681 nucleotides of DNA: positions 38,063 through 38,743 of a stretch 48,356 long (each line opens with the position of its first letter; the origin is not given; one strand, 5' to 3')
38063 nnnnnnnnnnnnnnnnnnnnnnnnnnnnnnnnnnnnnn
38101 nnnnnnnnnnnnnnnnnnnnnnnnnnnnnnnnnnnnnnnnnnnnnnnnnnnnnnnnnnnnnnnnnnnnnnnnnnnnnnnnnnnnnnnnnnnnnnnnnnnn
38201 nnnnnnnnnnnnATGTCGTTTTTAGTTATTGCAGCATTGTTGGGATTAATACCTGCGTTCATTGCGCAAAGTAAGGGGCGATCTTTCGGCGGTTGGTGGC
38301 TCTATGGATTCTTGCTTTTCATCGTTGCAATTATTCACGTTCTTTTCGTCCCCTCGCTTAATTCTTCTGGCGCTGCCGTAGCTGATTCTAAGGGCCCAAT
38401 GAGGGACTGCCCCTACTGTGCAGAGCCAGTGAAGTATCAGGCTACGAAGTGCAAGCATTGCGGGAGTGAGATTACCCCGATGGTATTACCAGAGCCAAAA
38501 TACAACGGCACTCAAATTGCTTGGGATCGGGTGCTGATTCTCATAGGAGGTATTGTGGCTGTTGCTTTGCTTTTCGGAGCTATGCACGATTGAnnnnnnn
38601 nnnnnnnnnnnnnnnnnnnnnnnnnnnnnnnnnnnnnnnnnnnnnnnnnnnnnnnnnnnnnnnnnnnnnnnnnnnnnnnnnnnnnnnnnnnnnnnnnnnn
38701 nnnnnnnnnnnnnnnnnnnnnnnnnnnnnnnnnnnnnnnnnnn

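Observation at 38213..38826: Convergent pair of membrane-anchored zinc-ribbon proteins inside the baseplate gene series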

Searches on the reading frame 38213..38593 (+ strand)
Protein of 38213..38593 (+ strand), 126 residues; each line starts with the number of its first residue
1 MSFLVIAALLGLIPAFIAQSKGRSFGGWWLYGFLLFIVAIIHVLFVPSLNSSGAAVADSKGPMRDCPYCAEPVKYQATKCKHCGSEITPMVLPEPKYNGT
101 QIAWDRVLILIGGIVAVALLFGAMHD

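Call 5: search_protein_families(library=pfam, proteins=[window:38213-38593:+], max_evalue=0.1)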
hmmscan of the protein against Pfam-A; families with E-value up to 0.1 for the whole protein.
window:38213-38593:+ (126 aa): 5 families
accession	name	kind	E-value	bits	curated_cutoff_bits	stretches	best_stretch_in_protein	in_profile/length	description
PF13248.11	Zn_ribbon_3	-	2.7e-06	27.1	27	1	63-86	2-25/26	zinc-ribbon domain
PF10571.15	UPF0547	-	0.0024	18.4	29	1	65-84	2-21/26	Uncharacterised protein family UPF0547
PF12773.13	DZR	-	0.0029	18.2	27.3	1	63-84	24-45/45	Double zinc ribbon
PF18912.6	DZR_2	-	0.014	15.6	27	1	65-90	9-34/56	Double zinc ribbon domain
PF24460.1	DUF7575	-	0.04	13.7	28.5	0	77-87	3-13/28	Domain of unknown function (DUF7575)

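Call 7: search_dna_similar(query=window:38213-38593:+, collection=phages, mode=protein, max_rows=40, max_evalue=0.01)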
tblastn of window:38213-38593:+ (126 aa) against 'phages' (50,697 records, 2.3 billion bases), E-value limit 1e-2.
Records with a match: 56; places in all: 58; records where one place covers at least 80% of the query: 7.
Best place of each record, by identity: 95-99% 1; 80-90% 1; 60-80% 2; <60% 52.
By first word of the organism name: Vibrio 24; Pseudomonas 14; Klebsiella 7; Bacteriophage 2; Microcystis 2; Marinomonas 2; Cronobacter 2; Lambdavirus 1; Salmonella 1; Providencia 1.
By host as written in the record: Vibrio anguillarum strain BA35 10; Vibrio anguillarum BA35 6; - 4; Vibrio anguillarum strain 90-11-287 3; Klebsiella pneumoniae 2; Microcystis aeruginosa 2; Pseudomonas aeruginosa 2; Pseudomonas aeruginosa P9W 2; and 21 more.
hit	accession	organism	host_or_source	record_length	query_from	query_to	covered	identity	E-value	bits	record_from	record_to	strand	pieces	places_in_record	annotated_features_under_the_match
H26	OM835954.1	Klebsiella phage KP12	Klebsiella pneumoniae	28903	1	126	100%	96.8%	1e-76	251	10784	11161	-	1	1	hypothetical protein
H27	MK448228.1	Klebsiella phage ST15-VIM1phi2.1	Klebsiella pneumoniae ST15-VIM1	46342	1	122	97%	82.0%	5e-62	209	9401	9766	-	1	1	hypothetical protein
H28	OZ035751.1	Lambdavirus PDP110P1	-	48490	1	122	97%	79.5%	2e-54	187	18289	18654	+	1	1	record has no annotation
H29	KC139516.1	Salmonella phage FSL SP-016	Salmonella enterica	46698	1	106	84%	40.5%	9e-22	94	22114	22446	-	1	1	hypothetical protein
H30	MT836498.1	Bacteriophage sp.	human fecal samples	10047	1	119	94%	33.3%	2e-8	57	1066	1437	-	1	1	record has no annotation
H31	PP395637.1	Microcystis phage Mae-JY04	Microcystis aeruginosa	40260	1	96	76%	37.1%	5e-11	64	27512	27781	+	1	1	hypothetical protein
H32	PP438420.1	Microcystis phage Mae-JY28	Microcystis aeruginosa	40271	1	96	76%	37.1%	5e-11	64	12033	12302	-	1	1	hypothetical protein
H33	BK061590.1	Pseudomonas phage vB_PaeS-D14Q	Pseudomonas aeruginosa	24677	1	90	71%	37.8%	4e-9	58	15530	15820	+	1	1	hypothetical protein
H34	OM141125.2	Pseudomonas phage PP9W2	Pseudomonas aeruginosa P9W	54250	1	90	71%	37.8%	4e-9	58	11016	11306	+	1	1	none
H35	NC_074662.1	Pseudomonas phage PP9W2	Pseudomonas aeruginosa P9W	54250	1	90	71%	37.8%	4e-9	58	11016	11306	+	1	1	none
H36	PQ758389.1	Pseudomonas phage 5399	Pseudomonas aeruginosa 147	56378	1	90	71%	37.8%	4e-9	58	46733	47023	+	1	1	none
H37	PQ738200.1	Pseudomonas phage phita81A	Pseudomonas aeruginosa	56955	1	90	71%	37.8%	4e-9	58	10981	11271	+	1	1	none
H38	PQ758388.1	Pseudomonas phage 5371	Pseudomonas aeruginosa 147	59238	1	90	71%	37.8%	4e-9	58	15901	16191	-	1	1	none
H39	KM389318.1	Pseudomonas phage F_ET2439sp/ET602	-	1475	10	90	64%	39.3%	1e-8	57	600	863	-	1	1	record has no annotation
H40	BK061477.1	Pseudomonas phage vB_PaeS-D14C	Pseudomonas aeruginosa strain 1-13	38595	10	90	64%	39.3%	1e-8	57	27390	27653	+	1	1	hypothetical protein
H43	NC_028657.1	Pseudomonas phage YMC11/02/R656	Pseudomonas aeruginosa YMC11/02/R656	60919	3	104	81%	28.3%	1e-4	45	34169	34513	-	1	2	immunity to superinfection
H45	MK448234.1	Klebsiella phage ST11-VIM1phi8.2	Klebsiella pneumoniae ST11-VIM1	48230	28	89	49%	40.3%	2e-7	54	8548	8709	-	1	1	zinc ribbon domain-containing protein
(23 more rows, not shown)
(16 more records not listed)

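Call 9: search_protein_families(library=phrogs, proteins=[window:38213-38593:+], max_evalue=0.01)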
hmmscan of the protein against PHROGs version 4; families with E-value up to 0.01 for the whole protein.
window:38213-38593:+ (126 aa): 7 families
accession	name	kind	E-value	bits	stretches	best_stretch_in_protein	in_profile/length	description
phrog_8436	-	unknown function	8.9e-43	145.9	1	1-105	1-109/110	-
phrog_8032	-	unknown function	2.3e-12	48.5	1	35-94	53-104/173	-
phrog_31852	-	unknown function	3.6e-12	47.7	1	8-88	38-119/121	-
phrog_1788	-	unknown function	8e-08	33.5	1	62-89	16-43/133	-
phrog_38854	-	unknown function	2.5e-05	24.8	1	52-85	180-213/217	-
phrog_23817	-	unknown function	0.0001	23.4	1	64-88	6-30/110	-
phrog_10292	-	unknown function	0.0057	17.6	1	63-102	3-41/136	-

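Call 10: search_protein_families(library=ncbifam, proteins=[window:38213-38593:+], max_evalue=1)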
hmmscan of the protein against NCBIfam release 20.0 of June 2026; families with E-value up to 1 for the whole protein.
window:38213-38593:+ (126 aa): 3 families
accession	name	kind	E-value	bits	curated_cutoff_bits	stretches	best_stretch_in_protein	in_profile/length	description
NF053815.1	teico_TcaA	equivalog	0.0095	14.8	550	1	63-89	1-27/463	membrane-associated protein TcaA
NF011149.0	PRK14559.1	equivalog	0.13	11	374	1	64-88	28-52/642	serine/threonine phosphatase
NF001100.0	PRK00133.1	equivalog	0.3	9.5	587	1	65-96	144-174/676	methionine--tRNA ligase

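Call 11: search_protein_families(library=padloc, proteins=[window:38213-38593:+], max_evalue=1)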
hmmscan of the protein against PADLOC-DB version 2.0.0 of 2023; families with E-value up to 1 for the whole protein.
window:38213-38593:+ (126 aa): 1 family
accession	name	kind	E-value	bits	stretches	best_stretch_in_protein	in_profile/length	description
PDLC03862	LmuB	-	0.093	9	1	64-86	331-353/643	-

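Call 13: find_homologous_proteins(query=window:38213-38593:+)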
Query window:38213-38593:+ (126 aa): 477 proteins with E <= 0.001 among 537 candidates; the best 120 are listed.
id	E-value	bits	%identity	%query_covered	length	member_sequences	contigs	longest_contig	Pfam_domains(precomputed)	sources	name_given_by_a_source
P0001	1.5e-76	273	97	100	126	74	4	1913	-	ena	-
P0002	8.1e-68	244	86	100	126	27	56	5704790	PF13248.12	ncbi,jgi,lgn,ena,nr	ncbi:hypothetical protein BI322_04045 [Klebsiella oxytoca]|jgi:hypothetical protein|nr:hypothetical 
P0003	9.7e-68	244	88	97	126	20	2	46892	PF13248.12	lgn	-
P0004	1.4e-67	244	89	97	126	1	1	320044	PF13248.12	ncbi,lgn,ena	ncbi:TPA: zinc ribbon domain-containing protein [Klebsiella quasipneumoniae]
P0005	3.6e-67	242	86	98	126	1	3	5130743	PF13248.12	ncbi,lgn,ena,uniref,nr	ncbi:TPA: zinc ribbon domain-containing protein [Klebsiella pneumoniae]|uniref:zinc ribbon domain-co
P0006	5.0e-67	242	89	97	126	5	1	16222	PF13248.12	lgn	-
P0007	1.2e-66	241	86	97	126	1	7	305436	PF13248.12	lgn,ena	-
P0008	4.1e-64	233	84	100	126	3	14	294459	PF13248.12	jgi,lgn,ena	-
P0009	5.3e-62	226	82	97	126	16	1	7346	PF13248.12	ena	-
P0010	3.1e-61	223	80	97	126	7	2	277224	PF13248.12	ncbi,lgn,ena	ncbi:zinc ribbon domain-containing protein [Klebsiella pneumoniae]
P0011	5.5e-61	222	80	97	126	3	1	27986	PF13248.12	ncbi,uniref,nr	ncbi:zinc ribbon domain-containing protein [Raoultella ornithinolytica]|uniref:zinc ribbon domain-co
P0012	2.2e-60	220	80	97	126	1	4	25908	PF13248.12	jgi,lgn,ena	jgi:hypothetical protein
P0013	4.5e-60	219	80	97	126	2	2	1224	PF13248.12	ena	-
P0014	8.6e-60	219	80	97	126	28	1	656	PF13248.12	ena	-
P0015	2.1e-58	214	77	97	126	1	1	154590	PF13248.12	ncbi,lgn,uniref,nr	ncbi:zinc ribbon domain-containing protein [Klebsiella michiganensis]|uniref:zinc ribbon domain-cont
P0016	9.0e-57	209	71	99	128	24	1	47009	PF13248.12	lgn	-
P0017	8.6e-56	206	72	99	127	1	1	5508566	PF13248.12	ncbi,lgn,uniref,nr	ncbi:zinc ribbon domain-containing protein [Klebsiella pneumoniae]|uniref:zinc ribbon domain-contain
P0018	4.8e-52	193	96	71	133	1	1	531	PF13248.12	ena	-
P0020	7.4e-45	170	60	100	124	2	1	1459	PF13248.12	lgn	-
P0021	2.2e-43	165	60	86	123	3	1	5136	PF13248.12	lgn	-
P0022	1.3e-40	156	57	96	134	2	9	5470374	PF13248.12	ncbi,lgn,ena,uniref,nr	ncbi:zinc ribbon domain-containing protein [Serratia proteamaculans]|uniref:zinc ribbon domain-conta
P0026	2.0e-39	153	57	96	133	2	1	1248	PF13248.12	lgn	-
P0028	2.5e-39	152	56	95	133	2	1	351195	PF13248.12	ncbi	ncbi:TPA: zinc ribbon domain-containing protein [Serratia marcescens]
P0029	3.3e-39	152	56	96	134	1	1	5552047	PF13248.12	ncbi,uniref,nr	ncbi:zinc ribbon domain-containing protein [Serratia sp. 1D1416]|uniref:zinc ribbon domain-containin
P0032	9.9e-38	147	63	84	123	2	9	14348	PF13248.12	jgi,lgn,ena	-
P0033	1.1e-37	147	60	95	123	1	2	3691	PF13248.12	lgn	-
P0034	5.0e-36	142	62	84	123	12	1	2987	PF13248.12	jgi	-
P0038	1.6e-29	121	64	79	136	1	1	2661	PF13248.12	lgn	-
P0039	2.2e-29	120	60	80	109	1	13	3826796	PF13248.12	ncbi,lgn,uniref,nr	ncbi:zinc ribbon domain-containing protein [Edwardsiella ictaluri]|uniref:Zinc ribbon domain-contain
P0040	4.6e-29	119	56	83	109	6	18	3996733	PF13248.12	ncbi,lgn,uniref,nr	ncbi:zinc ribbon domain-containing protein [Edwardsiella piscicida]|uniref:Putative phage-related me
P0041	1.3e-28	118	52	93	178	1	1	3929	PF13248.12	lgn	-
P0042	1.4e-28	118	48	84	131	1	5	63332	PF13248.12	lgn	-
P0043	2.2e-28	117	66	69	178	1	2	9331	PF13248.12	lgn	-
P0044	2.3e-28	117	66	69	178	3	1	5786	PF13248.12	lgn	-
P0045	2.5e-28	117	48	84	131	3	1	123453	PF13248.12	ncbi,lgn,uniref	ncbi:zinc ribbon domain-containing protein [Pantoea brenneri]|uniref:zinc ribbon domain-containing p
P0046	2.6e-28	117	64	69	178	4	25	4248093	PF13248.12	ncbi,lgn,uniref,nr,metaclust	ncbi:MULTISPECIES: zinc ribbon domain-containing protein [Edwardsiella]|uniref:Zinc ribbon domain-co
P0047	4.1e-28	116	59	79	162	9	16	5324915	PF13248.12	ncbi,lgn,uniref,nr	ncbi:Uncharacterised protein [Klebsiella pneumoniae]|uniref:Zinc ribbon domain-containing protein n=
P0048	2.0e-27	114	57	78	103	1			PF13248.12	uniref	uniref:zinc ribbon domain-containing protein n=1 Tax=Yersinia aldovae TaxID=29483 RepID=UPI0011A454A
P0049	1.5e-26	111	59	75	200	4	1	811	PF13248.12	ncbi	-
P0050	2.1e-26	110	59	71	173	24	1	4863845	PF13248.12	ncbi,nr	ncbi:zinc ribbon domain-containing protein [Escherichia coli]|nr:zinc ribbon domain-containing prote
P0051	3.6e-26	110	63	70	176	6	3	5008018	PF13248.12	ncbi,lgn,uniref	ncbi:zinc ribbon domain-containing protein [Yersinia pseudotuberculosis]|uniref:zinc ribbon domain-c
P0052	4.1e-26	110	49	93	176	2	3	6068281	PF13248.12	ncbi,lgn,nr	ncbi:zinc ribbon domain-containing protein [Serratia sp. JSRIV004]|nr:zinc ribbon domain-containing 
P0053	4.5e-26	109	46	60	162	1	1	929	PF18912.7,PF13240.12,PF12773.14,PF10571.16,PF13248.12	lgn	-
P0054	4.6e-26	109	61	69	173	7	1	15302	PF13248.12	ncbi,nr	ncbi:TPA: zinc ribbon domain-containing protein [Citrobacter braakii]|nr:zinc ribbon domain-containi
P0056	1.5e-25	108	57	71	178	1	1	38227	PF13248.12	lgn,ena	-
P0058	2.0e-25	107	47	84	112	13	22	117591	PF13248.12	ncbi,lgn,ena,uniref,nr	ncbi:zinc ribbon domain-containing protein [Hafnia paralvei]|uniref:zinc ribbon domain-containing pr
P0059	2.6e-25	107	60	71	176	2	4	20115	PF13248.12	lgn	-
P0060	3.4e-25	107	50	82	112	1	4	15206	PF13248.12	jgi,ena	-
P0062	6.0e-25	106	63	66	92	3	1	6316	PF13248.12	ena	-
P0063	6.4e-25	106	59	69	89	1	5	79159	PF13248.12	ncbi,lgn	-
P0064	6.6e-25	106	59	71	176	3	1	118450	PF13248.12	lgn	-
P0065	8.6e-25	105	44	95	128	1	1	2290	PF13248.12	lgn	-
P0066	9.1e-25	105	57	71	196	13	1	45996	PF13248.12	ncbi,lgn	-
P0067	1.1e-24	105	56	70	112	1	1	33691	PF13248.12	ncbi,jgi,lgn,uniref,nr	ncbi:zinc ribbon domain-containing protein [Enterobacter sp.]|uniref:zinc ribbon domain-containing p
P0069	1.4e-24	105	48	100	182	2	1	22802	PF13248.12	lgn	-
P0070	1.5e-24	105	60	70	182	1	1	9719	PF13248.12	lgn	-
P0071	1.7e-24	104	52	75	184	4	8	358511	PF13248.12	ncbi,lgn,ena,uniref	ncbi:zinc ribbon domain-containing protein [Atlantibacter hermannii]|uniref:zinc ribbon domain-conta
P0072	1.8e-24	104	56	70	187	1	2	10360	PF13248.12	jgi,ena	-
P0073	2.0e-24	104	49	83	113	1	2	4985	PF13248.12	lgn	-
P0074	2.2e-24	104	45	93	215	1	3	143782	PF13248.12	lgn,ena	-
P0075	2.6e-24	104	54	72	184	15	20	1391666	PF13248.12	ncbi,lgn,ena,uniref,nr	ncbi:zinc ribbon domain-containing protein [Atlantibacter hermannii]|uniref:zinc ribbon domain-conta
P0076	3.7e-24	103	58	70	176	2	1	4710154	PF13248.12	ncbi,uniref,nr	ncbi:zinc ribbon domain-containing protein [Yersinia canariae]|uniref:Zinc ribbon domain-containing 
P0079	8.6e-24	102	56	71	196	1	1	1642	PF13248.12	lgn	-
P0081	1.1e-23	102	51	70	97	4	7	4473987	PF13248.12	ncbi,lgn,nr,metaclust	ncbi:hypothetical protein HMPREF0864_02170 [Enterobacteriaceae bacterium 9_2_54FAA]|nr:hypothetical 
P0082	1.1e-23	102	54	70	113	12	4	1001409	PF13248.12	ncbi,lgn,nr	ncbi:zinc ribbon domain-containing protein [Cronobacter malonaticus]|nr:zinc ribbon domain-containin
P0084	1.2e-23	102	53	70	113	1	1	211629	PF13248.12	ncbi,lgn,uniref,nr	ncbi:zinc ribbon domain-containing protein [Chimaeribacter arupi]|uniref:zinc ribbon domain-containi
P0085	1.3e-23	101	60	67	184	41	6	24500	PF13248.12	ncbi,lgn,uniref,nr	ncbi:zinc ribbon domain-containing protein [Hafnia alvei]|uniref:zinc ribbon domain-containing prote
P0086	1.4e-23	101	56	70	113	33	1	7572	PF13248.12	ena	-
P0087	2.0e-23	101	51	76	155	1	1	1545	PF18912.7,PF13240.12,PF12773.14,PF17032.11,PF13248.12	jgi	jgi:RNA polymerase subunit RPABC4/transcription elongation factor Spt4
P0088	2.9e-23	100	53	83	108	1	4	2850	PF13248.12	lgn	-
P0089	3.1e-23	100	52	60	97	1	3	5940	PF13248.12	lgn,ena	-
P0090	3.6e-23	100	54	71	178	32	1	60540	PF13248.12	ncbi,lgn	-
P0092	3.9e-23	100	48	69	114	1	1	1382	PF13248.12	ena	-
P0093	4.1e-23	100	52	76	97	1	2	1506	PF13248.12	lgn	-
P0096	9.5e-23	99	53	70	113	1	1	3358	PF13248.12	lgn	-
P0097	9.9e-23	99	48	74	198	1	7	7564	PF13240.12,PF12773.14,PF13248.12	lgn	-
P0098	1.1e-22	98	47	80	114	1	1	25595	PF13248.12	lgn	-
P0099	1.3e-22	98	48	87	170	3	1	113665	PF13248.12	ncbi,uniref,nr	ncbi:zinc ribbon domain-containing protein [Tatumella sp. UCD-D_suzukii]|uniref:zinc ribbon domain-c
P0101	1.7e-22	98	55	67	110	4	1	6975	PF13248.12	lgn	-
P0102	1.8e-22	98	50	74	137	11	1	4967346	PF13248.12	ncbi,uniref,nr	ncbi:zinc ribbon domain-containing protein [Kosakonia sacchari]|uniref:Zinc ribbon domain-containing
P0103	2.0e-22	98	49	65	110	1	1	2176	PF13248.12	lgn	-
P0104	2.0e-22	98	51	70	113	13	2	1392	PF13248.12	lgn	-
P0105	2.2e-22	98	54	71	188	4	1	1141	PF13248.12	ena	-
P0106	2.3e-22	97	55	70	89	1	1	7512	PF13248.12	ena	-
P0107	2.4e-22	97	48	87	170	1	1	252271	PF13248.12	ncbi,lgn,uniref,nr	ncbi:zinc ribbon domain-containing protein [Tatumella sp. JGM118]|uniref:zinc ribbon domain-containi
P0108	2.5e-22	97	47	67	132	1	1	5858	PF13248.12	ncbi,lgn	-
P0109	2.5e-22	97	45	96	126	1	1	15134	PF13248.12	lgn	-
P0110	4.3e-22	97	51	70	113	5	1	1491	PF13248.12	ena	-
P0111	4.5e-22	97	58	66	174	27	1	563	PF13248.12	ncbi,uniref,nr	ncbi:zinc ribbon domain-containing protein [Yersinia pestis]|uniref:zinc ribbon domain-containing pr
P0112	4.5e-22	97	55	71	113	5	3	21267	PF13248.12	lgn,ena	-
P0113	5.3e-22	96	45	84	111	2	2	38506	PF13248.12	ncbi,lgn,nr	ncbi:zinc ribbon domain-containing protein (plasmid) [Citrobacter freundii]|nr:zinc ribbon domain-co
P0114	5.5e-22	96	52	70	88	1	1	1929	PF13248.12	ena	-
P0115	6.3e-22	96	52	70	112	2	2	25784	PF13248.12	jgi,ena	-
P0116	7.6e-22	96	51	69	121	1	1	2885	PF13240.12,PF12773.14,PF13248.12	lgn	-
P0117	9.9e-22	95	51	69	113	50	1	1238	PF13248.12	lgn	-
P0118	1.4e-21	95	42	84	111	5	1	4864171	PF13248.12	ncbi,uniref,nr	ncbi:zinc ribbon domain-containing protein [Enterobacter kobei]|uniref:zinc ribbon domain-containing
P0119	1.6e-21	95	53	74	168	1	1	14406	PF13248.12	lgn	-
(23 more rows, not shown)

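Call 16: find_related_loci(query=window:38213-38593:+, collection=viral_contigs, flank=5000)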
Query window:38213-38593:+ (126 aa) in viral_contigs; peptide patterns used: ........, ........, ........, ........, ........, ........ (x = any residue, [..] = any of these).
40 stretches matched a pattern; 36 encode a relative of the query (tblastn E <= 1e-3); 36 distinct loci.
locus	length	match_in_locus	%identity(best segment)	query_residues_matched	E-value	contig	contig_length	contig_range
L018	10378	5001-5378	98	1-126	6e-82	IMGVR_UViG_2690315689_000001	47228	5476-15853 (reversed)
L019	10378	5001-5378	98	1-126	3e-81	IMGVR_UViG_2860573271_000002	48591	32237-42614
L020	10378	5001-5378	93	1-126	1e-77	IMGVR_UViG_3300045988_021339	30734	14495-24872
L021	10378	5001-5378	86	1-126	2e-71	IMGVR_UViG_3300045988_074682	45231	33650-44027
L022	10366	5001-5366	89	1-122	2e-71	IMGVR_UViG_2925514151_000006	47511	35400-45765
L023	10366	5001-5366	89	1-122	6e-71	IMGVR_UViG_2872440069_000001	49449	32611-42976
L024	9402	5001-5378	85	1-126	5e-71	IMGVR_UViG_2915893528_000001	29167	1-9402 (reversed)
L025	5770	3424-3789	88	1-122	6e-71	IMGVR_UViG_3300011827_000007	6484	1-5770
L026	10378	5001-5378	85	1-126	1e-70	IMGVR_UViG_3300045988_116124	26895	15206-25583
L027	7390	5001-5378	83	1-126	8e-70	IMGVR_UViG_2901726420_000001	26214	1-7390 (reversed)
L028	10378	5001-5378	84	1-126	6e-68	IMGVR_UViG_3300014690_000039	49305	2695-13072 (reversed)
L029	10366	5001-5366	91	1-122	7e-74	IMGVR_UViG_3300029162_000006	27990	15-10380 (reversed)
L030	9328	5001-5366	81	1-122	3e-65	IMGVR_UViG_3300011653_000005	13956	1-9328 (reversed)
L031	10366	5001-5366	81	1-122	3e-65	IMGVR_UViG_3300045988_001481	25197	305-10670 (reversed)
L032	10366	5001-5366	81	1-122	3e-65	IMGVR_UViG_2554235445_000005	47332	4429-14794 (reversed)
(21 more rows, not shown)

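Call 19: get_annotated_region(hit=H43, flank=4000)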
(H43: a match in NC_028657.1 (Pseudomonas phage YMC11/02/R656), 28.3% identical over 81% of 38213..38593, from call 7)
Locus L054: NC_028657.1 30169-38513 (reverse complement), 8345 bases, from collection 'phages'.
description: Pseudomonas phage YMC11/02/R656, complete genome.
organism: Pseudomonas phage YMC11/02/R656 (NCBI taxid 1755689)
taxonomy: Viruses; Duplodnaviria; Heunggongvirae; Uroviricota; Caudoviricetes
host: Pseudomonas aeruginosa YMC11/02/R656; source: -; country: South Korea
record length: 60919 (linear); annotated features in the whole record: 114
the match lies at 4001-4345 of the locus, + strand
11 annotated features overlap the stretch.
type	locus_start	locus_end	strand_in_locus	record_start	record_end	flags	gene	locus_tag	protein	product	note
CDS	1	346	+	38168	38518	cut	-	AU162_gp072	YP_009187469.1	head closure Hc1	-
CDS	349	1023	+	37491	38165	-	-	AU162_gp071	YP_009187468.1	tail completion or Neck1 protein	-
CDS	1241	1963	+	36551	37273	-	-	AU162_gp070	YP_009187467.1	Rha family transcriptional regulator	-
CDS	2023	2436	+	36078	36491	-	-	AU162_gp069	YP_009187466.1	tail terminator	-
CDS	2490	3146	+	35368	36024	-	-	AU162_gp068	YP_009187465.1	major tail protein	-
CDS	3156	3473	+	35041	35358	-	-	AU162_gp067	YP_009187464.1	tail length tape measure protein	-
CDS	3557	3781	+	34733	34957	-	-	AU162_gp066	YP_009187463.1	tail length tape measure protein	-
CDS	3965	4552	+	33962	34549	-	-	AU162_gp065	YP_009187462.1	immunity to superinfection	-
CDS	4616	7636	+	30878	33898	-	-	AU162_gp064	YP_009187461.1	tail length tape measure protein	-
CDS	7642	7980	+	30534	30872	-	-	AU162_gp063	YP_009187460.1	minor tail protein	-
CDS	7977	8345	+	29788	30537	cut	-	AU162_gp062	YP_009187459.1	minor tail protein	Gp18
